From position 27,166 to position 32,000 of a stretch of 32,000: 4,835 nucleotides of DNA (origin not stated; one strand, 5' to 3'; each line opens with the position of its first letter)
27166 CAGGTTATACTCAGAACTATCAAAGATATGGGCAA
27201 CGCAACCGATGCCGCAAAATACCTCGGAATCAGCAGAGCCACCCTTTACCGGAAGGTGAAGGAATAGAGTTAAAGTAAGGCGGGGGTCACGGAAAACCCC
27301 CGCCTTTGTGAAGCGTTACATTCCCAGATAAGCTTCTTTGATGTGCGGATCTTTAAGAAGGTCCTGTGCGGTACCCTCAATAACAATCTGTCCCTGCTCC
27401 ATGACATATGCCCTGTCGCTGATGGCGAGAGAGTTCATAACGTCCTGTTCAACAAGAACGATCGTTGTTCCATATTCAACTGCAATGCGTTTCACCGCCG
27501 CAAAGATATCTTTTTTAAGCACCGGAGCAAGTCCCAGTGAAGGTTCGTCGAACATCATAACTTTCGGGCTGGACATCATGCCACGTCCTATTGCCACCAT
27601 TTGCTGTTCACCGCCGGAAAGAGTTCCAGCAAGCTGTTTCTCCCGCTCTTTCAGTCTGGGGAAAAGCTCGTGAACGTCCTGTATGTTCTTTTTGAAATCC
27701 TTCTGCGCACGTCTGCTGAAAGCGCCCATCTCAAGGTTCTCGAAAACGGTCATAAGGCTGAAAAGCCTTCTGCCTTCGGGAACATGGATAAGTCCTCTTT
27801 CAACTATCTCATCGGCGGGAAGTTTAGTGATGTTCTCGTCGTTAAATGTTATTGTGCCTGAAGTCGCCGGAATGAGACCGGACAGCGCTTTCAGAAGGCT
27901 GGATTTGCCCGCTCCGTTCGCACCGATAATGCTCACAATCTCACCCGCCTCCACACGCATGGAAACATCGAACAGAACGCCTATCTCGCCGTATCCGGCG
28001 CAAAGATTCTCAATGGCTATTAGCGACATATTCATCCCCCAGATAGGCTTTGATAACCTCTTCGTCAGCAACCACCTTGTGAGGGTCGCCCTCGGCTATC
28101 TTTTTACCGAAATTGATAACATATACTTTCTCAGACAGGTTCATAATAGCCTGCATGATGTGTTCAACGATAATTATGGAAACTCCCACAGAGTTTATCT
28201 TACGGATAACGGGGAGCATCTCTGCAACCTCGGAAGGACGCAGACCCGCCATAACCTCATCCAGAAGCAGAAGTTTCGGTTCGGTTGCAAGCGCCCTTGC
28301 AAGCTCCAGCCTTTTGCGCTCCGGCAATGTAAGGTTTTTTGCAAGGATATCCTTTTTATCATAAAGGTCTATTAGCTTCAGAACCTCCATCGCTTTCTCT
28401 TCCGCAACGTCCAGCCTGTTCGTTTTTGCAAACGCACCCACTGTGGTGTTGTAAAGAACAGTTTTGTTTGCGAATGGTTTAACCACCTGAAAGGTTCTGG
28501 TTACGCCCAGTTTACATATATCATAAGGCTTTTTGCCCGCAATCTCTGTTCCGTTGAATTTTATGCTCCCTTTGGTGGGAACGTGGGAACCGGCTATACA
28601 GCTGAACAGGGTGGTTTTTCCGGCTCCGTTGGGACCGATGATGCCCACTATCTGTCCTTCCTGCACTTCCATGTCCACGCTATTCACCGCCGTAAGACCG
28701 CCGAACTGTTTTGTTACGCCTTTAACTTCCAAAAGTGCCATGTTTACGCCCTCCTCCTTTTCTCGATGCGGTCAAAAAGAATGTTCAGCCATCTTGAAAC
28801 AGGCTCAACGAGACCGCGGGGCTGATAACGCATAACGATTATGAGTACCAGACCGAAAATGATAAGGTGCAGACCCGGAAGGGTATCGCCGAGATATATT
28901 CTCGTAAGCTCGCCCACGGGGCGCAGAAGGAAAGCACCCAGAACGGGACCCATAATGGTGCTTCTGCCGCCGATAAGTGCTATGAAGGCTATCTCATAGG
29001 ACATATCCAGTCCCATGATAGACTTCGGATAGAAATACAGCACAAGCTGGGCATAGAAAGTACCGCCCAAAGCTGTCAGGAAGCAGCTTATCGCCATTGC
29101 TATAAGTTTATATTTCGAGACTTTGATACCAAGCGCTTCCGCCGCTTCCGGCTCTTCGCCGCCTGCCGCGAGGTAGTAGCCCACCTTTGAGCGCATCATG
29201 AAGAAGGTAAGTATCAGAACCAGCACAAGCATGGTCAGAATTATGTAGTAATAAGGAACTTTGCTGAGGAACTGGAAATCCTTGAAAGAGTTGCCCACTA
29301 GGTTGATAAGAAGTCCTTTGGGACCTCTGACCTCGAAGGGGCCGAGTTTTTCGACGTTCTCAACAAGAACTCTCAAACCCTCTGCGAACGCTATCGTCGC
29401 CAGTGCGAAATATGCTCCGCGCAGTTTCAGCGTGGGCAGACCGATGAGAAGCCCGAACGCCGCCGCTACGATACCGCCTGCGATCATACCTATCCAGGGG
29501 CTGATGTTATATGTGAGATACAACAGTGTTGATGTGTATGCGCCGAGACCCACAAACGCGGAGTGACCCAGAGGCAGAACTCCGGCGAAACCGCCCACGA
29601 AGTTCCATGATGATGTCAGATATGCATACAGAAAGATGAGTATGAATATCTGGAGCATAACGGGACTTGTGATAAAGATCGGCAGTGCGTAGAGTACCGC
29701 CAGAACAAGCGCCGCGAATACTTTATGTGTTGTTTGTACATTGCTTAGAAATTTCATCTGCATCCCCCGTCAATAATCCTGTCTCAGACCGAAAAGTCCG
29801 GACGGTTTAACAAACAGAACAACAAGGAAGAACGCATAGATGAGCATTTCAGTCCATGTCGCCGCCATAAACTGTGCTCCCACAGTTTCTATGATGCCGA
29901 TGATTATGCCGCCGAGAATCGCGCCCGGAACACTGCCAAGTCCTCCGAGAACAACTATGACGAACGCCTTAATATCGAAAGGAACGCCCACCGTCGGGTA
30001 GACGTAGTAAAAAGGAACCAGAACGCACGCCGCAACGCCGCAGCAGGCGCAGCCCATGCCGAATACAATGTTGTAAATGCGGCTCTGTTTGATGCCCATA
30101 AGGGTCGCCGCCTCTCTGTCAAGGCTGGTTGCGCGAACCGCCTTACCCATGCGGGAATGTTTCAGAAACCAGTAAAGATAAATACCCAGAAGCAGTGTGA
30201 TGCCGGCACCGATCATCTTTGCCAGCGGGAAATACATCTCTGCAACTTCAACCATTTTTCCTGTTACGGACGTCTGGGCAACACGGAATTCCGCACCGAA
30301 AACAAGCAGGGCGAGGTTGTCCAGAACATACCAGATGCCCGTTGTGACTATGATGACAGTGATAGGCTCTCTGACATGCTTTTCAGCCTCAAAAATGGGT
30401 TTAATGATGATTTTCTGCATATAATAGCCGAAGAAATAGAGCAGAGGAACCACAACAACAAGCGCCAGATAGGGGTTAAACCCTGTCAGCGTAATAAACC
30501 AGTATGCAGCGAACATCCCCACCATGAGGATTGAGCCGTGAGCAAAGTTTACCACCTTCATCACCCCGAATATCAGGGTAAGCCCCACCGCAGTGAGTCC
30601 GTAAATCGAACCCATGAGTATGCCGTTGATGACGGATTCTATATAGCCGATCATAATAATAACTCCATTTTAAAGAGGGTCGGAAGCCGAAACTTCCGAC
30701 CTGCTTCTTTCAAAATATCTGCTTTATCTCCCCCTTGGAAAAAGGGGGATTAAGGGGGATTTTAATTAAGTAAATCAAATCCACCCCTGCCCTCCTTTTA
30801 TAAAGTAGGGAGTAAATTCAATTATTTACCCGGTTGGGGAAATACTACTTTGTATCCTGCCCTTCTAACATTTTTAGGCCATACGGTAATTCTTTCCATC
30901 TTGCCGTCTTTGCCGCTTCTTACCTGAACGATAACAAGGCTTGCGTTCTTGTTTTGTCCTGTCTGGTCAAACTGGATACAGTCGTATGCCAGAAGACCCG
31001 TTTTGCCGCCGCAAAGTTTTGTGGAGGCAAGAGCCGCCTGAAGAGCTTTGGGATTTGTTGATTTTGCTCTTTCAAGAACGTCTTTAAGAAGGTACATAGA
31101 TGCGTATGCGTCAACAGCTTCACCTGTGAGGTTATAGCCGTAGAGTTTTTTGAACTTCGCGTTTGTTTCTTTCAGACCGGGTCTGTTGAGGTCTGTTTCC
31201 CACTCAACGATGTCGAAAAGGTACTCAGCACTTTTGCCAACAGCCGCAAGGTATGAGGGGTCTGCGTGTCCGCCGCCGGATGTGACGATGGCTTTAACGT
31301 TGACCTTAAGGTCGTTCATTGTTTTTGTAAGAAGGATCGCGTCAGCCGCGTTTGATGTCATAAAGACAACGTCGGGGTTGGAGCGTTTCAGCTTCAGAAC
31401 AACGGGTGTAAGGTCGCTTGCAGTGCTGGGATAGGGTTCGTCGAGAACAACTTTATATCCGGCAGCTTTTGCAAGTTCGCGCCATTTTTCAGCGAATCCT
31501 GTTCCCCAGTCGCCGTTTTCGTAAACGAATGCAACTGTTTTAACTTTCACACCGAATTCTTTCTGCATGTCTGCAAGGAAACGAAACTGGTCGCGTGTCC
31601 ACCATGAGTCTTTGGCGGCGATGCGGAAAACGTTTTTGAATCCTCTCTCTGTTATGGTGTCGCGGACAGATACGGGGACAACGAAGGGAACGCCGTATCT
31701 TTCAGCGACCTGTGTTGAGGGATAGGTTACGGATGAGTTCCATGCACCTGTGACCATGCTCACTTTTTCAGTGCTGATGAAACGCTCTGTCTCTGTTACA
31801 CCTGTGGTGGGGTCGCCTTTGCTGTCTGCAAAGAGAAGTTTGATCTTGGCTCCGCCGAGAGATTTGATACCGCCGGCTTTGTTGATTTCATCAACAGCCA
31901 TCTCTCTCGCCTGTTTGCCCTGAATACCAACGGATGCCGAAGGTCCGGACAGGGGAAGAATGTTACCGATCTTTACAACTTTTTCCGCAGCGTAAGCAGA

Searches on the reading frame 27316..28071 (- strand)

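Call 57: search_protein_families(library=pfam, proteins=[window:27316-28071:-], max_evalue=0.001)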
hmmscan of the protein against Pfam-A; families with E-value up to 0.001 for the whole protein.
window:27316-28071:- (251 aa): 6 families
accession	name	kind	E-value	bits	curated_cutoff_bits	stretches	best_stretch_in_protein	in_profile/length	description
PF00005.33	ABC_tran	-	9.3e-31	107.7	25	1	34-178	2-136/137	ABC transporter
PF13304.12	AAA_21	-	5.2e-08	33.8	27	1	46-101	2-70/304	AAA domain, putative AbiEii toxin, Type IV TA system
PF13555.12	AAA_29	-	1.3e-05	25.3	27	1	37-77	16-55/61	P-loop containing region of AAA domain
PF00350.29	Dynamin_N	-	2.8e-05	24.7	27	1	46-223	1-150/168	Dynamin family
PF20703.3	nSTAND1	-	0.00013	22.1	27.1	1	37-79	27-60/379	Novel STAND NTPase 1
PF02463.25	SMC_N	-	0.00089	19.2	40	0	44-65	25-46/220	RecF/RecN/SMC N terminal domain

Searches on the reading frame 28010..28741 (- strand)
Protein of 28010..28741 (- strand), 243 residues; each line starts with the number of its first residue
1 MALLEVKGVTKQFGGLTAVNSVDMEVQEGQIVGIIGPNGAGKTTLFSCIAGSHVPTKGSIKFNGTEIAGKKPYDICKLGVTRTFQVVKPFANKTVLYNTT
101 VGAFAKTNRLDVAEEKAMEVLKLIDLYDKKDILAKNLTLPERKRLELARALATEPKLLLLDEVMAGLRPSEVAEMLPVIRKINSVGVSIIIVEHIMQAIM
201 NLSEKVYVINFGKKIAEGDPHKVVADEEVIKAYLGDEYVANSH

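Call 57: search_protein_families(library=pfam, proteins=[window:28010-28741:-], max_evalue=0.001)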
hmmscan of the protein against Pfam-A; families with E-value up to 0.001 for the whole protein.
window:28010-28741:- (243 aa): 5 families
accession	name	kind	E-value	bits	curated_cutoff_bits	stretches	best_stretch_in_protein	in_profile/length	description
PF00005.33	ABC_tran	-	1.6e-27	97.2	25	1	20-164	2-136/137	ABC transporter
PF12399.14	BCA_ABC_TP_C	-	2.2e-10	40.4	25.5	1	213-238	1-26/27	Branched-chain amino acid ATP-binding cassette transporter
PF13476.12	AAA_23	-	5.8e-05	24.2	27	1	28-50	18-40/201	AAA domain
PF13304.12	AAA_21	-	0.00013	22.6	27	1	31-50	1-20/304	AAA domain, putative AbiEii toxin, Type IV TA system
PF13555.12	AAA_29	-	0.0007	19.7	27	0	22-64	15-56/61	P-loop containing region of AAA domain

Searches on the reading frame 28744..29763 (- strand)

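Call 57: search_protein_families(library=pfam, proteins=[window:28744-29763:-], max_evalue=0.001)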
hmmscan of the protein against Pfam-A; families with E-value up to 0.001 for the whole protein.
window:28744-29763:- (339 aa): 2 families
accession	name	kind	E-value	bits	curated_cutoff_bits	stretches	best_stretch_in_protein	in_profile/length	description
PF02653.21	BPD_transp_2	-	6.1e-43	147.3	26.8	1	36-311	2-269/269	Branched-chain amino acid transport system / permease component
PF04276.17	DUF443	-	0.00074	19.8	26.2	1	150-271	72-193/202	Protein of unknown function (DUF443)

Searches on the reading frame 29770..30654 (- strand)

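Call 57: search_protein_families(library=pfam, proteins=[window:29770-30654:-], max_evalue=0.001)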
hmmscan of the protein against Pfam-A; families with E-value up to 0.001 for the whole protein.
window:29770-30654:- (294 aa): 1 family
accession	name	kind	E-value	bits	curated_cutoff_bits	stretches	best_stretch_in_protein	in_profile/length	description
PF02653.21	BPD_transp_2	-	1.3e-36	126.5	26.8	1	8-280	2-269/269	Branched-chain amino acid transport system / permease component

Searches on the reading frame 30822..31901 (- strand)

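Call 57: search_protein_families(library=pfam, proteins=[window:30822-31901:-], max_evalue=0.001)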
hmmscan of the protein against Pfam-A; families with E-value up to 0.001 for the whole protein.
window:30822-31901:- (359 aa): 3 families
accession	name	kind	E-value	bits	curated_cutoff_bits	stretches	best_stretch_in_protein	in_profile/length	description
PF13458.12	Peripla_BP_6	-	3e-57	195.3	31.7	1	1-330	27-341/343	Periplasmic binding protein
PF01094.35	ANF_receptor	-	1.6e-18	67.4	25.4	1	1-203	8-205/353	Receptor family ligand binding region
PF13433.12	Peripla_BP_5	-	4.1e-15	56.2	27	1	1-297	26-312/363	Periplasmic binding protein domain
